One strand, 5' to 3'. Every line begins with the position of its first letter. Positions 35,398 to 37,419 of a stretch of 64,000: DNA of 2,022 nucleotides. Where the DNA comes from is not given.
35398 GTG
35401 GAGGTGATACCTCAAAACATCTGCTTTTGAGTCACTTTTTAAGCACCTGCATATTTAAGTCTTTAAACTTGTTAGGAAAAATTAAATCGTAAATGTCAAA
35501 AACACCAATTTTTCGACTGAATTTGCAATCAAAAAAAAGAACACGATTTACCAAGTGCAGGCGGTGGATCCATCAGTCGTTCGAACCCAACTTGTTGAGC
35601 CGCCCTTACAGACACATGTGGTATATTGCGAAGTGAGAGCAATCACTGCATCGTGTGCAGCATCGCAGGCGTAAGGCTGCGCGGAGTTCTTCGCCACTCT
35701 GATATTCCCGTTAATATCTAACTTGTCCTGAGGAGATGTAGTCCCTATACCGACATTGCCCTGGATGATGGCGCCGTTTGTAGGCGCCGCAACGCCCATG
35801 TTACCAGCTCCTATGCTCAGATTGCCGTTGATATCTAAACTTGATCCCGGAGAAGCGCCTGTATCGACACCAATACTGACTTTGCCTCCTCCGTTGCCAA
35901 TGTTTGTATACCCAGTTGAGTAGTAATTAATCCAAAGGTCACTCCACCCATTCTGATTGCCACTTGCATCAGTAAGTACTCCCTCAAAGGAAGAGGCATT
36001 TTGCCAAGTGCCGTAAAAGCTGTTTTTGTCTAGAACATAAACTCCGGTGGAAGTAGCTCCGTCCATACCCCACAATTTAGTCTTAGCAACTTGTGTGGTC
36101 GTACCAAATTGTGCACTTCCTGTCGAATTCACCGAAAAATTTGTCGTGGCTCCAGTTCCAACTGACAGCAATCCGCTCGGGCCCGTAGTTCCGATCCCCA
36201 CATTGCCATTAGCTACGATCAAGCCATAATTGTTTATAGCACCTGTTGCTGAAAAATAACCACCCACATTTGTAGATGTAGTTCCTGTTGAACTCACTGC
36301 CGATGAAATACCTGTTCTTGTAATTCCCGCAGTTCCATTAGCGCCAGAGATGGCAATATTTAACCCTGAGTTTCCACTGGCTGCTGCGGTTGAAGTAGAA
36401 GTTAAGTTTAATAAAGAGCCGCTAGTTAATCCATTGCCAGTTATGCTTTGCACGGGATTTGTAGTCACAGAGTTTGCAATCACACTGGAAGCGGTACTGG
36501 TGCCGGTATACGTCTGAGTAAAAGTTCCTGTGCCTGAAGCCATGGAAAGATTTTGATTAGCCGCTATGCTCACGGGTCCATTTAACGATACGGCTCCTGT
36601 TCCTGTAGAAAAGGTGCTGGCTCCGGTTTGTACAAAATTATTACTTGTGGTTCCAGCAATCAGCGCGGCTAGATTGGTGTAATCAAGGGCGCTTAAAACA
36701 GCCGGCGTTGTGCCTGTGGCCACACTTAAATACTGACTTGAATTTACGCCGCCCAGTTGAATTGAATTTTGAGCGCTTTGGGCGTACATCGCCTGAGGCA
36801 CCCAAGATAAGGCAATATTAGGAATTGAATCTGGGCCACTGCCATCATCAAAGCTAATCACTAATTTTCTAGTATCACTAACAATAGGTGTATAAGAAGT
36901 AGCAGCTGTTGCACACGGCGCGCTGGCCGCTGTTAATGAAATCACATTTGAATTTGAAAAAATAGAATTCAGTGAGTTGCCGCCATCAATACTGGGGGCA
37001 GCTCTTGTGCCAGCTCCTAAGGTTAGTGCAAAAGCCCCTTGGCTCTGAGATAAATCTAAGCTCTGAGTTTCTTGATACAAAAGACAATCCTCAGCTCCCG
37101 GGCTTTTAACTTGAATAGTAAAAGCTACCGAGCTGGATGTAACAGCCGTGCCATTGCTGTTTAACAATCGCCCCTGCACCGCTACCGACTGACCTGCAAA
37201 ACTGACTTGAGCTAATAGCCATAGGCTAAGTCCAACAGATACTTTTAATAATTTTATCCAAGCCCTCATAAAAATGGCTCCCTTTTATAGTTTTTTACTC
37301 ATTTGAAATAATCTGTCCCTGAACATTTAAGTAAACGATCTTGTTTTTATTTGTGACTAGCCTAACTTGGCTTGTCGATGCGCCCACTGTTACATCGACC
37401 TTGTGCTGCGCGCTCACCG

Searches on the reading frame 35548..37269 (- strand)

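Call 35: search_protein_families(library=pfam, proteins=[window:35548-37269:-], max_evalue=0.001)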
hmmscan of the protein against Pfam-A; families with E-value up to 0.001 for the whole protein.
window:35548-37269:- (573 aa): 0 families

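Call 54: search_protein_families(library=ncbifam, proteins=[window:35548-37269:-], max_evalue=0.001)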
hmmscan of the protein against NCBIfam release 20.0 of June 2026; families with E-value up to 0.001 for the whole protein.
window:35548-37269:- (573 aa): 1 family
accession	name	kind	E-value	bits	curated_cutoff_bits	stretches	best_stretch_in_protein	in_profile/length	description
NF053851.1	Bdello_MAT_N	subfamily_domain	1.1e-34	119.6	60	1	21-183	9-160/162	mosaic adhesive trimer family chimeric fiber protein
